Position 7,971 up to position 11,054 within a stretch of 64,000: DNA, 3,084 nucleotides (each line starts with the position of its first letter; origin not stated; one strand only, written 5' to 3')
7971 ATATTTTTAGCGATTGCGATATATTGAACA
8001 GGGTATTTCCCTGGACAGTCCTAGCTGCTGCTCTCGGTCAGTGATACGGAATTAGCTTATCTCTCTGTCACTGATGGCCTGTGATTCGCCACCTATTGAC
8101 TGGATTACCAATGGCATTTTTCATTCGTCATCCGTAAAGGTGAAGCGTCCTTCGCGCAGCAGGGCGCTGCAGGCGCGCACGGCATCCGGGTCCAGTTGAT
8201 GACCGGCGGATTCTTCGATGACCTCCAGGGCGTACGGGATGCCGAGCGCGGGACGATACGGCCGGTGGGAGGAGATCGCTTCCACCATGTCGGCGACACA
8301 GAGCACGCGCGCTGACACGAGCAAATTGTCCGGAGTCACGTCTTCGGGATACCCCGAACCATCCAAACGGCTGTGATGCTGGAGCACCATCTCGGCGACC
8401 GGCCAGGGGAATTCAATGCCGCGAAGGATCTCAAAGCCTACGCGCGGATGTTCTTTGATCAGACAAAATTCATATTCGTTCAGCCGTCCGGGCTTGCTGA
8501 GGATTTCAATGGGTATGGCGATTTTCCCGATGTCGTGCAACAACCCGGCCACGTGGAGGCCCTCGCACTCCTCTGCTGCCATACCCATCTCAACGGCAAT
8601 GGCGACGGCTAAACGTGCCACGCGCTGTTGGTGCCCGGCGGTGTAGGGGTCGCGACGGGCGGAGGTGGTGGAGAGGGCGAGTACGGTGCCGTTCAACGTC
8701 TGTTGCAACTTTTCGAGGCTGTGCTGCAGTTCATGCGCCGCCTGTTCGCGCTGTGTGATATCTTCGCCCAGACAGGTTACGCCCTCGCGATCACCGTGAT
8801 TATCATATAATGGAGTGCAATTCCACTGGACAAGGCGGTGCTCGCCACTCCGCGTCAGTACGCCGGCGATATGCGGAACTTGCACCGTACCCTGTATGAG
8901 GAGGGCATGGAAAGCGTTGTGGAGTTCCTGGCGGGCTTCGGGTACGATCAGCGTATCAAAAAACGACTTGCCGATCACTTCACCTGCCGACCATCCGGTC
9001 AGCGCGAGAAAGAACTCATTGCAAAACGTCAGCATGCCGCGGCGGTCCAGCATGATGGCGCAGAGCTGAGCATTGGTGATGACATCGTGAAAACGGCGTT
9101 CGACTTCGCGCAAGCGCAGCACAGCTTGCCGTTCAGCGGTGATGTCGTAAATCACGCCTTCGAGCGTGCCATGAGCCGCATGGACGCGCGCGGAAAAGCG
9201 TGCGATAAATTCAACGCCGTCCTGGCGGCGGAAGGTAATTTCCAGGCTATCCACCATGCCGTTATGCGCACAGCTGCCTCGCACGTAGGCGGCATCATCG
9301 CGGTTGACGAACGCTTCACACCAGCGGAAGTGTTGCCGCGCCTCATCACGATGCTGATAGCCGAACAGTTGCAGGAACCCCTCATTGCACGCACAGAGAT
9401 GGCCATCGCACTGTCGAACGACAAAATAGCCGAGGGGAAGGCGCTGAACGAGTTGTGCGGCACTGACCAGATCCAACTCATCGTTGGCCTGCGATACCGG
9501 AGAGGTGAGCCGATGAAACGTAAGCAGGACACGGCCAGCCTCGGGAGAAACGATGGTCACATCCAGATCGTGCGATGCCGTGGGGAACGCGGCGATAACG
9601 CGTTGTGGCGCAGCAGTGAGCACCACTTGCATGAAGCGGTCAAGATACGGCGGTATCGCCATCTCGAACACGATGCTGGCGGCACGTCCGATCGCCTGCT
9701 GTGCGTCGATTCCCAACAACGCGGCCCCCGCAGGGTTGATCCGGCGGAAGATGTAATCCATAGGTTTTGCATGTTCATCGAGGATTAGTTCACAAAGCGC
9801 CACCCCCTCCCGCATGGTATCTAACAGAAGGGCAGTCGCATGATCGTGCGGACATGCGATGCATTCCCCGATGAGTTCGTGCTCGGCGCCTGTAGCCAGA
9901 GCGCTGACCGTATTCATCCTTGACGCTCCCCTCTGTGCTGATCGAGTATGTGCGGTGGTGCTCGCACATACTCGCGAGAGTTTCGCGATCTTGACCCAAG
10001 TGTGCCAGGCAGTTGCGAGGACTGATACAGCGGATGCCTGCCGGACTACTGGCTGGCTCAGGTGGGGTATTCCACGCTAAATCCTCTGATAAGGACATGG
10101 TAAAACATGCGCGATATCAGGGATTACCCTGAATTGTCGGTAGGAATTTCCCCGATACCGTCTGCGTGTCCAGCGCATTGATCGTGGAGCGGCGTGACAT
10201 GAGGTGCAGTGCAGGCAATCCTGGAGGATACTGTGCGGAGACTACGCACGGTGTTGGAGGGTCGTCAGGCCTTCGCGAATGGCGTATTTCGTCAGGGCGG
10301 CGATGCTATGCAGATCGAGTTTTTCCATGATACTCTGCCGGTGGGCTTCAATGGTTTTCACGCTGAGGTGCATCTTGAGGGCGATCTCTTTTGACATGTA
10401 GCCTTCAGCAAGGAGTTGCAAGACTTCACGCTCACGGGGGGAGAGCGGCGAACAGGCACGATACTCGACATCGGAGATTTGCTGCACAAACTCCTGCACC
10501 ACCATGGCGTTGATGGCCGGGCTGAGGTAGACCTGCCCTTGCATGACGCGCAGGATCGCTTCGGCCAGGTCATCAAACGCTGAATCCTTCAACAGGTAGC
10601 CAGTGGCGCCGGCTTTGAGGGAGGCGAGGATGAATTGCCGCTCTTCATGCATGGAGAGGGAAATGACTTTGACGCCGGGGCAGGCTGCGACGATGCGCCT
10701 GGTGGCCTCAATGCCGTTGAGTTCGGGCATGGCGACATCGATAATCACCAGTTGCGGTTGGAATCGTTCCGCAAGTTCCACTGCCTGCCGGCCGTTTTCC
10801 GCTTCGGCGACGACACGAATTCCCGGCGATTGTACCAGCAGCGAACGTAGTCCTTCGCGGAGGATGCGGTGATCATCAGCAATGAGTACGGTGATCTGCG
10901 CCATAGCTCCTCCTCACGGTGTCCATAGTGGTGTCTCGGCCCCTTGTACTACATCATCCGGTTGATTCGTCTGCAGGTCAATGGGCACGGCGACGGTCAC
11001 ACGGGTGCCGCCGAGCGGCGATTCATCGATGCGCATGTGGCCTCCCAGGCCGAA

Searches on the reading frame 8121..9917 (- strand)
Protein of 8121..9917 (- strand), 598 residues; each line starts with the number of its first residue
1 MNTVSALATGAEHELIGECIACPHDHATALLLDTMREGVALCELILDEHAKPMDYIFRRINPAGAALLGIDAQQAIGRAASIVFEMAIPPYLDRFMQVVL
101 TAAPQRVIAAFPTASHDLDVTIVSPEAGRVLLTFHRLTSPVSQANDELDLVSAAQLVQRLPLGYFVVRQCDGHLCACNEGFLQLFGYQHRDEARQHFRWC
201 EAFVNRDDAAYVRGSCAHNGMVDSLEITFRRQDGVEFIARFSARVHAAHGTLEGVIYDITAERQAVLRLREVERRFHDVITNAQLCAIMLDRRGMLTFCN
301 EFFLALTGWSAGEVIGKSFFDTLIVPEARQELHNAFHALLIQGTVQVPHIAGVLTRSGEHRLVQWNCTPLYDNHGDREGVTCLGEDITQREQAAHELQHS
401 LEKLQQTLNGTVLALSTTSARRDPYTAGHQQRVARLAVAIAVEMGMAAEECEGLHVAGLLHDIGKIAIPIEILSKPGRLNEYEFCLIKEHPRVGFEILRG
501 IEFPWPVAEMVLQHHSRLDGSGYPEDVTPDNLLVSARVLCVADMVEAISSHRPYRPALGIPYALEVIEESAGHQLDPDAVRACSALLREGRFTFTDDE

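Call 3: search_protein_families(library=pfam, proteins=[window:8121-9917:-], max_evalue=0.01)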
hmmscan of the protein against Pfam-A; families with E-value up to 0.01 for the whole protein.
window:8121-9917:- (598 aa): 9 families
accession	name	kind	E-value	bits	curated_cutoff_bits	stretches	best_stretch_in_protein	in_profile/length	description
PF13487.12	HD_5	-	2.6e-33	115.6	27.2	1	420-578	8-169/170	HD domain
PF13426.13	PAS_9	-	7.7e-21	74.7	27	2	287-389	3-103/103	PAS domain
PF08448.16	PAS_4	-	9e-21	74.6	23.1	1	282-391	3-109/110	PAS fold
PF01966.28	HD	-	2e-16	60.8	22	1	427-547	2-115/116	HD domain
PF00989.32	PAS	-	2.2e-15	57.1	22.6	1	280-387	7-113/113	PAS fold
PF13188.13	PAS_8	-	5.9e-14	51.8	21.8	1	274-322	1-49/65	PAS domain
PF08447.18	PAS_3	-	1.1e-13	51.6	25.6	1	297-380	2-85/89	PAS fold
PF08668.18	HDOD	-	8.1e-06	25.9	22.9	1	428-515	97-194/196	HDOD domain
PF12860.13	PAS_7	-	0.01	16.4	27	0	288-393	9-113/115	PAS fold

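Call 34: find_related_loci(query=window:8121-9917:-, collection=metagenome_contigs, flank=10000)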
Query window:8121-9917:- (598 aa) in metagenome_contigs; peptide patterns used: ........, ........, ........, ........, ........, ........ (x = any residue, [..] = any of these).
394 stretches matched a pattern; 316 encode a relative of the query (tblastn E <= 1e-3); the best 80 are kept; 80 distinct loci.
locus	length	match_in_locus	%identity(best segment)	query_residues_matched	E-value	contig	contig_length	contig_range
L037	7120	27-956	43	268-587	7e-80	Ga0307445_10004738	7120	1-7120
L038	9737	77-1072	41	259-595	1e-77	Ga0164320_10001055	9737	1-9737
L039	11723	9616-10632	40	249-597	2e-77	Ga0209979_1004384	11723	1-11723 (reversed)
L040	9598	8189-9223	41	249-594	4e-77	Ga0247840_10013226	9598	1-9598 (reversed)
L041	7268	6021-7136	42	107-596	9e-77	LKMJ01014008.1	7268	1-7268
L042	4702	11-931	43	286-589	1e-76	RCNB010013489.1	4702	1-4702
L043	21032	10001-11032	42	253-594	2e-76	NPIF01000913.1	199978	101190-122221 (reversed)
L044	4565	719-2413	43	162-594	2e-76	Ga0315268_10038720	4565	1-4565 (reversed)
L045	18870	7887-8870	43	267-595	6e-75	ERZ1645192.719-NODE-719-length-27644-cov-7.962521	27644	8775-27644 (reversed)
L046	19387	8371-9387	42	259-595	3e-75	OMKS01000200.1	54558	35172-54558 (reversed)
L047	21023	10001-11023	42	255-595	6e-75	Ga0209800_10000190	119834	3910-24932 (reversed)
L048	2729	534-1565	42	249-594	3e-76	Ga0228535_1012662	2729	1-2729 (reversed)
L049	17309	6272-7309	42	245-596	4e-74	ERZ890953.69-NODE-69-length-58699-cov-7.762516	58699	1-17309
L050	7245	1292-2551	37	171-596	7e-74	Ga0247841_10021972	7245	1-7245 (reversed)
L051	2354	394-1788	35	171-595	1e-74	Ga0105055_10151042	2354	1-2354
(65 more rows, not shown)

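Call 38: find_homologous_proteins(query=window:8121-9917:-, max_evalue=1e-40)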
Query window:8121-9917:- (598 aa): 4500 proteins with E <= 1e-40 among 8000 candidates; the best 120 are listed.
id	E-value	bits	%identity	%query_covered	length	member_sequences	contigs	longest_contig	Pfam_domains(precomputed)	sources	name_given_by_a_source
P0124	0.0e+0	1365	100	100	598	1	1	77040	PF08447.19,PF13426.14,PF13188.14,PF08668.19,PF13487.13,PF01966.29,PF08448.17,PF00989.32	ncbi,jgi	jgi:PAS domain S-box-containing protein/putative nucleotidyltransferase with HDIG domain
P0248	1.3e-105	372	38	72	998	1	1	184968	PF08447.19,PF13426.14,PF13188.14,PF18095.8,PF12860.14,PF13487.13,PF24820.2,PF01966.29,PF08448.17,PF00989.32,PF14598.13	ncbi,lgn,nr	ncbi:MAG: PAS domain S-box protein [Candidatus Aminicenantes bacterium]|nr:PAS domain S-box protein 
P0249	2.7e-104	368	36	74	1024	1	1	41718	PF08447.19,PF13426.14,PF13188.14,PF18095.8,PF12860.14,PF13487.13,PF24820.2,PF01966.29,PF08448.17,PF00989.32,PF14598.13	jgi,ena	-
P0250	4.5e-102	360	33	73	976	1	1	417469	PF08447.19,PF13426.14,PF13188.14,PF13487.13,PF24820.2,PF01966.29,PF08448.17,PF00989.32,PF00072.31,PF14598.13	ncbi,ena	-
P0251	1.2e-99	352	40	73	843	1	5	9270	PF08447.19,PF13426.14,PF13188.14,PF08668.19,PF12860.14,PF13487.13,PF24820.2,PF01966.29,PF08448.17,PF00989.32,PF24990.1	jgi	jgi:PAS domain S-box-containing protein/putative nucleotidyltransferase with HDIG domain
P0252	2.1e-98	348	42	57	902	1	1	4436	PF08447.19,PF13426.14,PF13188.14,PF18095.8,PF12860.14,PF13487.13,PF24820.2,PF01966.29,PF08448.17,PF00989.32,PF14598.13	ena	-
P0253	2.7e-96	341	38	62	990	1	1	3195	PF08447.19,PF13426.14,PF13188.14,PF13487.13,PF01966.29,PF08448.17,PF00989.32,PF14598.13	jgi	jgi:PAS domain S-box-containing protein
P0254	3.4e-95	338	40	72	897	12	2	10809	PF08447.19,PF13426.14,PF13188.14,PF13487.13,PF01966.29,PF08448.17,PF00989.32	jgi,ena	jgi:PAS domain S-box-containing protein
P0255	7.2e-95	337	35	73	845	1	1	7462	PF13596.13,PF08447.19,PF13426.14,PF13188.14,PF18212.7,PF13487.13,PF01966.29,PF08448.17,PF00989.32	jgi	jgi:PAS domain S-box-containing protein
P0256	2.2e-93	332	39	56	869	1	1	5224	PF08447.19,PF13426.14,PF13188.14,PF13487.13,PF01966.29,PF08448.17,PF00989.32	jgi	jgi:PAS domain S-box-containing protein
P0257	5.4e-93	330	42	61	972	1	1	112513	PF08447.19,PF13426.14,PF13188.14,PF12860.14,PF13487.13,PF01966.29,PF08448.17,PF00989.32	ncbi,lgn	-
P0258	2.1e-92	328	41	57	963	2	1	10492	PF08447.19,PF13426.14,PF13188.14,PF13487.13,PF01966.29,PF08448.17,PF00989.32,PF00072.31,PF14598.13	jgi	jgi:PAS domain S-box-containing protein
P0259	3.1e-92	328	34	90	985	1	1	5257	PF13596.13,PF08447.19,PF13426.14,PF13188.14,PF12860.14,PF13487.13,PF01966.29,PF08448.17,PF00989.32,PF14598.13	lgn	-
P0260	3.4e-92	328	35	70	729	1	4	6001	PF08447.19,PF13426.14,PF13188.14,PF12860.14,PF13487.13,PF01966.29,PF08448.17,PF00989.32,PF14598.13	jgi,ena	-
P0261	4.9e-92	327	33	71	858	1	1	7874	PF08447.19,PF13426.14,PF13188.14,PF12860.14,PF13487.13,PF24820.2,PF01966.29,PF08670.18,PF08448.17,PF00989.32,PF14598.13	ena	-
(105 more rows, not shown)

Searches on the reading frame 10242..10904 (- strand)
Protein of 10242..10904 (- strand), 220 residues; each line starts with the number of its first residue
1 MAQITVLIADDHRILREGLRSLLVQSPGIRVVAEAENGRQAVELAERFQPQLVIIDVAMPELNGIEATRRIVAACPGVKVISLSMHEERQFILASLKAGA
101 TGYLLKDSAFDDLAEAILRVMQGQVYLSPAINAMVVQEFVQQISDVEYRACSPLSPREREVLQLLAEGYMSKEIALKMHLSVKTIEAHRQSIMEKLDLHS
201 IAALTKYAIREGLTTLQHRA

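Call 3: search_protein_families(library=pfam, proteins=[window:10242-10904:-], max_evalue=0.01)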
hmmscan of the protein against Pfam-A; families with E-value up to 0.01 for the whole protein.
window:10242-10904:- (220 aa): 5 families
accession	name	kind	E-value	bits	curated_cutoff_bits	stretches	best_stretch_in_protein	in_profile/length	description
PF00072.30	Response_reg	-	1.3e-28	99.8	30.2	1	6-117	1-110/111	Response regulator receiver domain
PF00196.25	GerE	-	1e-19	70.3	23.5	1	153-208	2-57/57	Bacterial regulatory proteins, luxR family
PF08281.18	Sigma70_r4_2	-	2.5e-06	27.5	25.7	1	154-196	11-54/54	Sigma-70, region 4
PF04545.22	Sigma70_r4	-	0.0076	16.2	24.1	0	154-196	5-48/50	Sigma-70, region 4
PF14493.12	HTH_40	-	0.0096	16.6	27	0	159-195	3-39/89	Helix-turn-helix domain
